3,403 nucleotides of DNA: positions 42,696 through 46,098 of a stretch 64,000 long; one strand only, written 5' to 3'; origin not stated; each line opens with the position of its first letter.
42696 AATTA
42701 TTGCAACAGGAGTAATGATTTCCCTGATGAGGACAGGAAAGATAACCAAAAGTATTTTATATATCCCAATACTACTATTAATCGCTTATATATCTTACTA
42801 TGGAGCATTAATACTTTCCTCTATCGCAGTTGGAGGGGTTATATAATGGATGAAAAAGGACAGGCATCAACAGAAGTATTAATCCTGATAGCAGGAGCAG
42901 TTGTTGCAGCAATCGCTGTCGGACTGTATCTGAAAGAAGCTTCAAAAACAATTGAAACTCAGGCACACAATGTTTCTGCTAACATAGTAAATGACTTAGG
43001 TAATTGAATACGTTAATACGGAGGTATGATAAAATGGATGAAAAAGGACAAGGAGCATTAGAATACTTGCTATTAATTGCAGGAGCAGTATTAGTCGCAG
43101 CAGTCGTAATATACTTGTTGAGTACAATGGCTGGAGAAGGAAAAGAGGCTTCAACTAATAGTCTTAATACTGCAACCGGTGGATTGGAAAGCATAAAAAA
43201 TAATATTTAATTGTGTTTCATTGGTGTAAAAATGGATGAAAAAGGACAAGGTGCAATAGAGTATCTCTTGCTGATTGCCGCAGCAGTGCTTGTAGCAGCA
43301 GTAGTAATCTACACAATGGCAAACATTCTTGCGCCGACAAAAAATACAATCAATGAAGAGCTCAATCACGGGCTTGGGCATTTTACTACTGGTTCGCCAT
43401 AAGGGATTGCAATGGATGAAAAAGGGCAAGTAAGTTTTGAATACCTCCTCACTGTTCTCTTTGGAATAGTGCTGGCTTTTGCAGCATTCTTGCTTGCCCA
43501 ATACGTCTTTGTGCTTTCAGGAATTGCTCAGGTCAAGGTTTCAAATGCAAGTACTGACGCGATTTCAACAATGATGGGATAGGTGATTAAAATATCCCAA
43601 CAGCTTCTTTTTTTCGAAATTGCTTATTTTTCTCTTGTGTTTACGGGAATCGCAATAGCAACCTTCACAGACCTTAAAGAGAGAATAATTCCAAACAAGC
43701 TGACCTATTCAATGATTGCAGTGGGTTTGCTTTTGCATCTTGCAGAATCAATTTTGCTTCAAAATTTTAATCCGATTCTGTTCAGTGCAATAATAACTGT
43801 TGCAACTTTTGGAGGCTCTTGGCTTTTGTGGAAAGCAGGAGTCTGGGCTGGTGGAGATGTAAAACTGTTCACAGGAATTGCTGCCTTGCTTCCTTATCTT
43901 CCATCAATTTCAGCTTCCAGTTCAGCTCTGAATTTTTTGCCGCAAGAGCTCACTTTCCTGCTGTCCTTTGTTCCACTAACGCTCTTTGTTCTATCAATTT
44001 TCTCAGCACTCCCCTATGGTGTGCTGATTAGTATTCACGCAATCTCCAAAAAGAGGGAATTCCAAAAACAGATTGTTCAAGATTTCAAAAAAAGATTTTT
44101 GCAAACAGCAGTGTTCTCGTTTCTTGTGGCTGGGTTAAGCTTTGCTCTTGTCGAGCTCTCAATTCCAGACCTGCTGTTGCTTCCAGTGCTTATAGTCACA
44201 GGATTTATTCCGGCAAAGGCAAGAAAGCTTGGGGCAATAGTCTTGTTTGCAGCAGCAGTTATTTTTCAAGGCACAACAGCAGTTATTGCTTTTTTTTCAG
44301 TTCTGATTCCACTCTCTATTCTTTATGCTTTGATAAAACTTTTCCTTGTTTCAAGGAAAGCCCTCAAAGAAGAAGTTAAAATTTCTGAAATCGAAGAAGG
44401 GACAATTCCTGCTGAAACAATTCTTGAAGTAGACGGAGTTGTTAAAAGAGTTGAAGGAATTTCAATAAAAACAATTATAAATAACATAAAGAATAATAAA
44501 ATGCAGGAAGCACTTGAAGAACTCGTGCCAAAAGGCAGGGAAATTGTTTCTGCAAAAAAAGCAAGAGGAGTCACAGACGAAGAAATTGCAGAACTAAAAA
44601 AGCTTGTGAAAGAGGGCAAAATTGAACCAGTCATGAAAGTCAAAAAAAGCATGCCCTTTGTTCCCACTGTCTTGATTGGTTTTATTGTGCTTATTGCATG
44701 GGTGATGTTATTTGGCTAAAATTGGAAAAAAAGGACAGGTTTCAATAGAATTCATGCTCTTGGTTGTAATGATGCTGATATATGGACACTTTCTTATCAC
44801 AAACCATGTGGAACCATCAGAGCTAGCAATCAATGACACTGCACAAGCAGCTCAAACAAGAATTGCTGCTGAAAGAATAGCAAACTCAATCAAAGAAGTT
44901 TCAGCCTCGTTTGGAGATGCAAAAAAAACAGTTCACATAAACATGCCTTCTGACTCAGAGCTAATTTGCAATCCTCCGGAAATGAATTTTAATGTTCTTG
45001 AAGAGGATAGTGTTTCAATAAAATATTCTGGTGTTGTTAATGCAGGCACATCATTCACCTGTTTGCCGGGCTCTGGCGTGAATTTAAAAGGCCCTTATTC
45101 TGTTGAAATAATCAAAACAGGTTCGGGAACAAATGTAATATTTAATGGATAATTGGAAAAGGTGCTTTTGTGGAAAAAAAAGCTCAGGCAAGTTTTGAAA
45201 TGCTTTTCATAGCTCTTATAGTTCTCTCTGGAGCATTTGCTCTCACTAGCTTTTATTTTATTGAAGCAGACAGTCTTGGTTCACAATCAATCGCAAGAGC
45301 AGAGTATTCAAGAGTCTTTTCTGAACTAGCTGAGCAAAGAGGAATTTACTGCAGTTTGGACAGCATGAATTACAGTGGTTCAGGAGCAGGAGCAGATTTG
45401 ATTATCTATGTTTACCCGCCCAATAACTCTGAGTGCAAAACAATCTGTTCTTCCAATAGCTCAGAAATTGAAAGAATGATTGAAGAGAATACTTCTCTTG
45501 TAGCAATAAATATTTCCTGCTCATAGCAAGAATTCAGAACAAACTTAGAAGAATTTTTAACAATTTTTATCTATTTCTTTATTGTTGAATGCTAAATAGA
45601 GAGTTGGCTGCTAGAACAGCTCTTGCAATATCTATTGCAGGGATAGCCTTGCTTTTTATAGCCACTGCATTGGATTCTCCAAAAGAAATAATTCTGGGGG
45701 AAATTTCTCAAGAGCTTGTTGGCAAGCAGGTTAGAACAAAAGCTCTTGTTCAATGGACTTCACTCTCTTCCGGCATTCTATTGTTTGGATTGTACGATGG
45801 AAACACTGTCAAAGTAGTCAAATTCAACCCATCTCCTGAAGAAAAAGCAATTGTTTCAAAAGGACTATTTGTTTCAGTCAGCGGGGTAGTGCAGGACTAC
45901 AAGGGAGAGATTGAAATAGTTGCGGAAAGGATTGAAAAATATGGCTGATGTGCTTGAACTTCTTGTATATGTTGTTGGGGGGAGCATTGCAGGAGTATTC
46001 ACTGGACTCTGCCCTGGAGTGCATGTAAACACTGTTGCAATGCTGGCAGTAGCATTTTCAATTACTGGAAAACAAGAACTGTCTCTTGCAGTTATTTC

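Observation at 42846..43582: Four tandem ~55-aa mini-pilins with a 5-residue signal peptide; two are invisible to the ORF track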

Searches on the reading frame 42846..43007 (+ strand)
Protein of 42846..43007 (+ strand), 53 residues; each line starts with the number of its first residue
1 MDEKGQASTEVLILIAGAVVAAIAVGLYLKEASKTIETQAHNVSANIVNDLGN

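Call 4: search_protein_families(library=pfam, proteins=[window:42846-43007:+], max_evalue=1)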
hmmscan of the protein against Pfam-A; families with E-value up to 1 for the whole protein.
window:42846-43007:+ (53 aa): 1 family
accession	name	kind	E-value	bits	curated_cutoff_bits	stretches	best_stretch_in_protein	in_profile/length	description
PF04021.17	Class_IIIsignal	-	9.8e-05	22.6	23.7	1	4-28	2-26/27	Class III signal peptide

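Call 53: search_protein_families(library=ncbifam, proteins=[window:42846-43007:+], max_evalue=0.1)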
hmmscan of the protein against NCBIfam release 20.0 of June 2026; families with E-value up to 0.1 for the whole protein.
window:42846-43007:+ (53 aa): 1 family
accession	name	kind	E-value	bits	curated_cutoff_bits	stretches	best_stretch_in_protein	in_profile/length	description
TIGR04205.1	classIII_w_PIP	hypoth_equivalog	4.5e-06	26.6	65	1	4-47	2-45/67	class III signal peptide domain-containing protein, archaeosortase D/PIP-CTERM system-associated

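Call 81: list_cluster_members(proteins=[window:42846-43007:+, window:43034-43210:+, window:43232-43402:+, window:43412-43582:+])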
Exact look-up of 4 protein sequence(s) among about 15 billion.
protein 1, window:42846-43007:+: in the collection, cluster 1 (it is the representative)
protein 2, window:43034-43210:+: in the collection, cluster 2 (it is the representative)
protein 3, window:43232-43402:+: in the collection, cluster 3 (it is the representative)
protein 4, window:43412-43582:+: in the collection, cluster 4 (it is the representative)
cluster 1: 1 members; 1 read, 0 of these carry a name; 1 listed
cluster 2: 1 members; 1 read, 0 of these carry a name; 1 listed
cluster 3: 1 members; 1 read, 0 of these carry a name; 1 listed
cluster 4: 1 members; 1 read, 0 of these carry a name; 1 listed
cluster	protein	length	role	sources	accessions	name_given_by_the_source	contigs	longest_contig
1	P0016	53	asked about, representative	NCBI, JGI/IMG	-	-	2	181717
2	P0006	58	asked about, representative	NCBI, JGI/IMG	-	-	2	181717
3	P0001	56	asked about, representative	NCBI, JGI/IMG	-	-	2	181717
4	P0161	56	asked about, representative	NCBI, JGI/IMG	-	-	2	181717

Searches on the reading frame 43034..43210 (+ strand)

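Call 4: search_protein_families(library=pfam, proteins=[window:43034-43210:+], max_evalue=1)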
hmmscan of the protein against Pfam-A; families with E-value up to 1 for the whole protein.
window:43034-43210:+ (58 aa): 5 families
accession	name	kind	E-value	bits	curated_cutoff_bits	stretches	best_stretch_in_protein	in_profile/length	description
PF04021.17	Class_IIIsignal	-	1.7e-08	34.6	23.7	1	4-28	2-26/27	Class III signal peptide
PF01917.21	Arch_flagellin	-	0.043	14.6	29.5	1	7-48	3-44/162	Archaebacterial flagellin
PF12555.13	SteA-like_C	-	0.044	14.3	26.4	1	10-34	14-37/52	SteA-like C-terminal domain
PF19084.5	DUF5775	-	0.1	13.4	28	1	12-33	8-29/81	Family of unknown function (DUF5775)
PF10717.14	ODV-E18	-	0.11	12.9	28.1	1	12-51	26-66/87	Occlusion-derived virus envelope protein ODV-E18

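Call 53: search_protein_families(library=ncbifam, proteins=[window:43034-43210:+], max_evalue=0.1)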
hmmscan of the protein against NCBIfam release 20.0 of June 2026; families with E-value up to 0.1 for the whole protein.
window:43034-43210:+ (58 aa): 1 family
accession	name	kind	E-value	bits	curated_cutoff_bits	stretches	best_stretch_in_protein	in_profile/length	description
TIGR04205.1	classIII_w_PIP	hypoth_equivalog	0.015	15.3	65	1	4-35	2-35/67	class III signal peptide domain-containing protein, archaeosortase D/PIP-CTERM system-associated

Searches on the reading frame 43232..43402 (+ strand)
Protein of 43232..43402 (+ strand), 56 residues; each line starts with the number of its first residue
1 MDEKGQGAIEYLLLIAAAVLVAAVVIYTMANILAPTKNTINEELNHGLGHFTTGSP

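Call 4: search_protein_families(library=pfam, proteins=[window:43232-43402:+], max_evalue=1)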
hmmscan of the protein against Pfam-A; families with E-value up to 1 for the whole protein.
window:43232-43402:+ (56 aa): 5 families
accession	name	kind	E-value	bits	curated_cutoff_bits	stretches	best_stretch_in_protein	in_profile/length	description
PF04021.17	Class_IIIsignal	-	1.5e-09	37.9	23.7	1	4-29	2-27/27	Class III signal peptide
PF01917.21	Arch_flagellin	-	0.00015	22.6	29.5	1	5-51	1-47/162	Archaebacterial flagellin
PF08592.16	Anthrone_oxy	-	0.0042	17.7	27.3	1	11-42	37-67/106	Anthrone oxygenase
PF16982.10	Flp1_like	-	0.045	13.7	33.5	1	1-26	4-27/49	Putative Flagellin, Flp1-like, domain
PF04964.19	Flp_Fap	-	0.11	12.8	32.2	1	2-32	4-31/46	Flp/Fap pilin component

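Call 8: find_homologous_proteins(query=window:43232-43402:+, max_evalue=0.001)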
Query window:43232-43402:+ (56 aa): 13 proteins with E <= 0.001 among 14 candidates.
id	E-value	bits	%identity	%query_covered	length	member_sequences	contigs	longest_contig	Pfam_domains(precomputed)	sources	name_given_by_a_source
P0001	5.4e-28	112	100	100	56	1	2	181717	PF04021.18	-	-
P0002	8.9e-13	65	64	98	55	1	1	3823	PF04021.18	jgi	-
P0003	6.2e-11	59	58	98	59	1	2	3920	PF04021.18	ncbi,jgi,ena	-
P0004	7.1e-9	53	56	93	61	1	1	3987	PF04021.18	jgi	-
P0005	3.6e-7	47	68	79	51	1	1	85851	PF04021.18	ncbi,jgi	-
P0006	4.0e-7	47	59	88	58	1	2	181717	PF04021.18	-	-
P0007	4.3e-7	47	60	86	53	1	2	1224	PF04021.18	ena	-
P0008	2.2e-6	45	61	86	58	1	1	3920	PF04021.18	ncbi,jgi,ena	-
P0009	2.6e-6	45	58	86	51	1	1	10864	PF04021.18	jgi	jgi:hypothetical protein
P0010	4.8e-6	44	78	57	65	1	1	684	PF04021.18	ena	-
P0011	5.6e-6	44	78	57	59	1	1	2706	PF04021.18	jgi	-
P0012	2.0e-5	42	51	91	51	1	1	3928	PF04021.18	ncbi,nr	ncbi:MAG: class III signal peptide-containing protein [archaeon]|nr:class III signal peptide-contain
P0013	3.1e-5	41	52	89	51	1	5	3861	PF04021.18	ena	-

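Call 14: find_related_loci(query=A1, collection=genome_contigs, flank=6000)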
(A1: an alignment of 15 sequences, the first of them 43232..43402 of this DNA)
Query A1 (56 aa) in genome_contigs; peptide patterns used: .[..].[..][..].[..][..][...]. (x = any residue, [..] = any of these).
26 stretches matched a pattern; 18 encode a relative of the query (tblastn E <= 1e-3); 18 distinct loci.
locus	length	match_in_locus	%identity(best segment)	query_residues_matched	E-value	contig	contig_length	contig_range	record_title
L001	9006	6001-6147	53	1-49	2e-13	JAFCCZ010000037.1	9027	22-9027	MAG: Candidatus Iainarchaeum archaeon isolate Meg19_1012_Bin_199 Meg19_1012_Bin_199_scaffold_28699, whole genome shotgun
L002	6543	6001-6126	52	1-42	2e-11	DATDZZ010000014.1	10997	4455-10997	MAG TPA_asm: archaeon isolate SMAG_U8205 k141_648675, whole genome shotgun sequence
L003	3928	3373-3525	51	1-51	3e-11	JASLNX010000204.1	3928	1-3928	MAG: archaeon isolate Arabian11_MAG_21 c_000002178018, whole genome shotgun sequence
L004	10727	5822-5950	47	1-42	2e-9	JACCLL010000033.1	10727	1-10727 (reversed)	MAG: Candidatus Micrarchaeota archaeon isolate Sv246 k141_3779894, whole genome shotgun sequence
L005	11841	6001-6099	61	1-33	3e-9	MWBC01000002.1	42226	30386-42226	MAG: archaeon ADurb.Bin336 isolate ADurb.Bin336 BWY55_contig000002, whole genome shotgun sequence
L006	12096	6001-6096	66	1-32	2e-9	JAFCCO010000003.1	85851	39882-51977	MAG: Candidatus Iainarchaeum archaeon isolate AB_3033_Bin_60 AB_3033_Bin_60_scaffold_157, whole genome shotgun sequence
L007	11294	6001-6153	45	1-51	5e-9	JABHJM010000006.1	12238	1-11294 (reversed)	MAG: Candidatus Iainarchaeum archaeon isolate SI037_bin87 k141_2881429, whole genome shotgun sequence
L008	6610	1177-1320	58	1-48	2e-8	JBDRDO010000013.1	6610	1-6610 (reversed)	MAG: Candidatus Iainarchaeum archaeon isolate MEGAHIT-group-1.256 k141_50330, whole genome shotgun sequence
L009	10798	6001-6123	51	1-41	2e-8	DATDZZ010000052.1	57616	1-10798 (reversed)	MAG TPA_asm: archaeon isolate SMAG_U8205 k141_49191, whole genome shotgun sequence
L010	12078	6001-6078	73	1-26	5e-8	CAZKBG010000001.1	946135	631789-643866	MAG TPA_asm: uncultured archaeon isolate binchicken_co115_172 genome assembly, contig: NODE_1_length_946135_cov_25.42479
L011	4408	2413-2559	46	1-51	2e-7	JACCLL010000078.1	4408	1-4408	MAG: Candidatus Micrarchaeota archaeon isolate Sv246 k141_4878465, whole genome shotgun sequence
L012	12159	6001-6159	57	1-53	2e-9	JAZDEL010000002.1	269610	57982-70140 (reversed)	MAG: Candidatus Iainarchaeum archaeon isolate MEGAHIT-group-0.15 k141_7485310, whole genome shotgun sequence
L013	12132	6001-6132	48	1-43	5e-7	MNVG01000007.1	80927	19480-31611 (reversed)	MAG: Candidatus Micrarchaeota archaeon CG1_02_51_15 cg1_0.2_scaffold_107_c, whole genome shotgun sequence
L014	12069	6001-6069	74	1-23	7e-7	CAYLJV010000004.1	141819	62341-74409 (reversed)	MAG TPA_asm: Candidatus Hadarchaeota archaeon isolate SRP141376_co1_77 genome assembly, contig: NODE_246_length_141819_c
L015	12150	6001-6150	45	1-52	6e-7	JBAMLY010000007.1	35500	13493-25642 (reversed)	MAG: Candidatus Micrarchaeia archaeon isolate MAG17 ExploCarb_3808S_S2_323_length_35500_cov_26, whole genome shotgun seq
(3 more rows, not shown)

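Call 25: find_encoding_contigs(protein=P0002, flank=4000, max_places=3)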
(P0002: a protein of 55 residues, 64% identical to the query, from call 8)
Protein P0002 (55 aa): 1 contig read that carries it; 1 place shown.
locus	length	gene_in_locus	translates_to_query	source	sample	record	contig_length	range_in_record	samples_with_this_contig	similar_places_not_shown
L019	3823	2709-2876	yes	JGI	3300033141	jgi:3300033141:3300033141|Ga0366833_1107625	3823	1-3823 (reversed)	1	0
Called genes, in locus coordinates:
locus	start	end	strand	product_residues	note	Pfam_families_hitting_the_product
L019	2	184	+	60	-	?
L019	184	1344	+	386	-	PF00482:T2SSF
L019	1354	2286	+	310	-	PF00482:T2SSF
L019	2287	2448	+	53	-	PF04021:Class_IIIsignal (weak)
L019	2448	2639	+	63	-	PF04021:Class_IIIsignal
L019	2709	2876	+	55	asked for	PF04021:Class_IIIsignal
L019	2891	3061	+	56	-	-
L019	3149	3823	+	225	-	?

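Call 26: find_encoding_contigs(protein=P0008, flank=4000, max_places=3)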
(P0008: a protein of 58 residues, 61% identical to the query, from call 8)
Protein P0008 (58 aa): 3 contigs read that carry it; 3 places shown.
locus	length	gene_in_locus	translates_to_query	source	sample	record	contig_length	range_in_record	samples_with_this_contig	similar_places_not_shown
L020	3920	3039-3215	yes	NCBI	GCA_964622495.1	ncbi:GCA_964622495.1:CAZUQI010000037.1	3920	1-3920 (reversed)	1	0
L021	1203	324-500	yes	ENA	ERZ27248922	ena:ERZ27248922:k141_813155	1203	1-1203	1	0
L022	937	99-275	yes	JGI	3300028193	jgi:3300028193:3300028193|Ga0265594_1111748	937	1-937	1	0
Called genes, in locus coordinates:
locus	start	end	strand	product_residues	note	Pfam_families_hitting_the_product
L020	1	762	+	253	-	?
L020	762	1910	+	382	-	PF00482:T2SSF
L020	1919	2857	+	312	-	PF00482:T2SSF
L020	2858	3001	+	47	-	PF04021:Class_IIIsignal (weak)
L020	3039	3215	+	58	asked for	PF04021:Class_IIIsignal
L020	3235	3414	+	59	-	PF04021:Class_IIIsignal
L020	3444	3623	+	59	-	-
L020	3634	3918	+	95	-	?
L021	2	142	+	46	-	?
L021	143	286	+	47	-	PF04021:Class_IIIsignal (weak)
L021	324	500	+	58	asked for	PF04021:Class_IIIsignal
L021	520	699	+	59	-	PF04021:Class_IIIsignal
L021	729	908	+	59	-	-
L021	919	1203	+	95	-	?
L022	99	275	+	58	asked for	PF04021:Class_IIIsignal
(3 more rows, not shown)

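Call 27: find_encoding_contigs(protein=P0011, flank=4000, max_places=3)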
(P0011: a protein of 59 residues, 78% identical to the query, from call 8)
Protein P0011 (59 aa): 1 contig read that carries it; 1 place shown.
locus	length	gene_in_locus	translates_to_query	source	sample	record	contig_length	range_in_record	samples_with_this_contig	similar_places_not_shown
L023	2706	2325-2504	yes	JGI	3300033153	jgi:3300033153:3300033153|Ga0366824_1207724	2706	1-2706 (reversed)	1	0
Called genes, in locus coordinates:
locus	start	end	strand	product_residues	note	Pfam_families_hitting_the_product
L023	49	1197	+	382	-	PF00482:T2SSF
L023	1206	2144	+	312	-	PF00482:T2SSF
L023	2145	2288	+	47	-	PF04021:Class_IIIsignal (faint)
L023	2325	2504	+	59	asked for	PF04021:Class_IIIsignal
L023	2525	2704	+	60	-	?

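Call 36: search_solved_structures(query=A1, max_evalue=10, show_alignments=4)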
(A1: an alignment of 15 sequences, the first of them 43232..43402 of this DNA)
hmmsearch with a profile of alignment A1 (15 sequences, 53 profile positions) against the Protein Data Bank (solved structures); distinct sequences matched with E-value up to 10: 4.
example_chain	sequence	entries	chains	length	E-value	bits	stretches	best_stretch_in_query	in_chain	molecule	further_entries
9eys_X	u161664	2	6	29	0.64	13.1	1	12-27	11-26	Photosystem one PsaX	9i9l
6jlu_Y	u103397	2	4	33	2.3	11.3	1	12-25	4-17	PsbY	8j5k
8rey_M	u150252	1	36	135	3.4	10.8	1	12-43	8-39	Flagellin-like protein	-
8os0_A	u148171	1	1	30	3.5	10.7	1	13-35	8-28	Notch 3 extracellular truncation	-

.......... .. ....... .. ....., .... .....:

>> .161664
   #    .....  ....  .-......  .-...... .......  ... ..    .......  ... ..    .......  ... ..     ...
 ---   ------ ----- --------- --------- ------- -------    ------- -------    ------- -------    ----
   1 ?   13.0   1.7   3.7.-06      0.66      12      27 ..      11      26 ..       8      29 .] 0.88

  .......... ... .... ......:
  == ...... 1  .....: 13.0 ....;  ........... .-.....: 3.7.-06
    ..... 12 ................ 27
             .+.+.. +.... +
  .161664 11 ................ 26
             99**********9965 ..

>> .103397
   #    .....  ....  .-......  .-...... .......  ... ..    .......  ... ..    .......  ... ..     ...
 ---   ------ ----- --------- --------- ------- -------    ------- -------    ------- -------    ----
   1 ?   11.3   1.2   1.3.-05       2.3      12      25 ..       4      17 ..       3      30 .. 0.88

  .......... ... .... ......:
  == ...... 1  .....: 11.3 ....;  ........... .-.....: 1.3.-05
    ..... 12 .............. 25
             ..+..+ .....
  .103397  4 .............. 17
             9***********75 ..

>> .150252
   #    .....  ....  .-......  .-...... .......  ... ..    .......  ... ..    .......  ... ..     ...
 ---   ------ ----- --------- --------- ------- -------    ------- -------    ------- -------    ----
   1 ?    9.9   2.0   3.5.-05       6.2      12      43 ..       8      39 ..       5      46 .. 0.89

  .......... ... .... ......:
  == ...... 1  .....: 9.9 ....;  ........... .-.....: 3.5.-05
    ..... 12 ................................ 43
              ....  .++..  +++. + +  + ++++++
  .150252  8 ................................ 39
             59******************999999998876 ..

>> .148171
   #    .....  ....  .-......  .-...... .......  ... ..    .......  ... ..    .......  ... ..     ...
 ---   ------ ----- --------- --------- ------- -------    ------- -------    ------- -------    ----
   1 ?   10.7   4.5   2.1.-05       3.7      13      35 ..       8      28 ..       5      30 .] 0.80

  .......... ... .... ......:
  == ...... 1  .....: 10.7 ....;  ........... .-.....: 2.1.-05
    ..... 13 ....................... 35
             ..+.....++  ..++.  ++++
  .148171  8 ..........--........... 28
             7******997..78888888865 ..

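Call 44: predict_structure(alignment_id=A1)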
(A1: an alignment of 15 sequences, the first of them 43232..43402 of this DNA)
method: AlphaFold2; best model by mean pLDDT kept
length: 56 residues; sequences in the alignment: 15
mean_pLDDT: 82.6   pTM: 0.42
mean pLDDT of the five models: 82.6, 81.7, 77.3, 75.4, 73.0
residues with pLDDT >= 90: 17; 70-90: 34; 50-70: 5; < 50: 0
segments of 3 or more residues with pLDDT < 50: none
pLDDT, mean of each block of 10 residues (from residue 1): 79 94 94 79 78 64
secondary structure, 60 per line:
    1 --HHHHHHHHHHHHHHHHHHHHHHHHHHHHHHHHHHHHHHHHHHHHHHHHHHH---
elements in order: H3-53

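Call 46: search_protein_representatives(alignment_id=A1)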
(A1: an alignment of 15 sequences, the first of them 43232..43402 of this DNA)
Query: 15 sequences, 53 profile positions. Proteins with E-value up to 0.001 (for the whole library): 1364; up to 1e-10: 76; up to 1e-30: 0. The best 150 are listed.
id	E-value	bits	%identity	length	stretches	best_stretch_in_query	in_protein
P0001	1.1e-21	92.5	-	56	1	1-52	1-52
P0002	1.5e-21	92.0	-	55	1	1-52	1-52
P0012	8.8e-21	89.5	-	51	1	1-51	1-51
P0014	5.5e-19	83.8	-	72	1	1-51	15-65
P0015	6.2e-17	77.2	-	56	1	1-52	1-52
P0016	7.2e-17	77.0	-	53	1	1-53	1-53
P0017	1.2e-15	73.1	-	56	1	4-53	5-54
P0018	2.0e-15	72.4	-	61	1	1-52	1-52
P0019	3.1e-15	71.8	-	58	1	1-47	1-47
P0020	7.0e-15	70.6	-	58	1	1-49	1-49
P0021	1.4e-14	69.7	-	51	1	1-49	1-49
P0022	2.8e-14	68.7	-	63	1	1-53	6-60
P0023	3.7e-14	68.3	-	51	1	1-51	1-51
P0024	5.4e-14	67.8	-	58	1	1-52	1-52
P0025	1.3e-13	66.6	-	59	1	1-49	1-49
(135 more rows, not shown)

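Call 48: fold_search(model_id=the predicted structure, library=pdb)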
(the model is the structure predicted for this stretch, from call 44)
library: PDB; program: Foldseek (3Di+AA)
matches with E <= 10: 0; with E <= 0.001: 0
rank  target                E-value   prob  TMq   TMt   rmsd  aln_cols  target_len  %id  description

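Call 53: search_protein_families(library=ncbifam, proteins=[window:43232-43402:+], max_evalue=0.1)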
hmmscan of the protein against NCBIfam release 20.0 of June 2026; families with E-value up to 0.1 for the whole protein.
window:43232-43402:+ (56 aa): 1 family
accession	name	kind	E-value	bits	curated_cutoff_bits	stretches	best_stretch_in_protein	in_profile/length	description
NF009254.0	PRK12612.1-2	equivalog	0.0055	17.4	72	1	12-44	3-35/86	putative monovalent cation/H+ antiporter subunit F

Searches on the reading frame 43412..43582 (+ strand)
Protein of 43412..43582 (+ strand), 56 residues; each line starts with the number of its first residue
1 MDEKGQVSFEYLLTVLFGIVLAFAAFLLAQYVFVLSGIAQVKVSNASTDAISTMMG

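Call 4: search_protein_families(library=pfam, proteins=[window:43412-43582:+], max_evalue=1)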
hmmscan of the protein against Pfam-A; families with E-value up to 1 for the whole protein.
window:43412-43582:+ (56 aa): 1 family
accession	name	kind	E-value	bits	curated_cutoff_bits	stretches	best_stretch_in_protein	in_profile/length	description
PF04021.17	Class_IIIsignal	-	0.029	14.7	23.7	1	4-25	2-21/27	Class III signal peptide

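Call 53: search_protein_families(library=ncbifam, proteins=[window:43412-43582:+], max_evalue=0.1)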
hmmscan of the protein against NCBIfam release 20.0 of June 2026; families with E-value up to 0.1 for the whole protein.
window:43412-43582:+ (56 aa): 1 family
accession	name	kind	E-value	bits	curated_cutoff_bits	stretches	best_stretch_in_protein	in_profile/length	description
NF009532.0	PRK12895.1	equivalog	0.019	14.4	414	1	12-39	88-115/286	prenyltransferase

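Call 75: search_protein_families(library=pfam, alignment_id=A3, max_evalue=0.1)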
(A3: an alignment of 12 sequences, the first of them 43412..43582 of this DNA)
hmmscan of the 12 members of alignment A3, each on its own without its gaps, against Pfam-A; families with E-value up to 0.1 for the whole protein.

A. member 1, window:43412-43582:+ (56 aa): 1 family
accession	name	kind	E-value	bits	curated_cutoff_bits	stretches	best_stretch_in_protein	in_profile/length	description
PF04021.17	Class_IIIsignal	-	0.029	14.7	23.7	0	4-25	2-21/27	Class III signal peptide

B. families by the number of members that match (of 12 scanned): 4 families
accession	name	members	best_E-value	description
PF04021.17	Class_IIIsignal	5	6.8e-06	Class III signal peptide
PF08196.16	UL2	1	0.009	UL2 protein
PF12555.13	SteA-like_C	1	0.043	SteA-like C-terminal domain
PF16080.10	Phage_holin_2_3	1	0.071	Bacteriophage holin family HP1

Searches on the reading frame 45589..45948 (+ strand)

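Call 5: search_protein_families(library=pfam, proteins=[window:45589-45948:+], max_evalue=0.01)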
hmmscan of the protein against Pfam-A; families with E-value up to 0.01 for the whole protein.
window:45589-45948:+ (119 aa): 1 family
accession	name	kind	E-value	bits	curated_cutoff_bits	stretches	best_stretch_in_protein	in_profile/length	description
PF01336.31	tRNA_anti-codon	-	5.7e-06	26.6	27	1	60-117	14-74/75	OB-fold nucleic acid binding domain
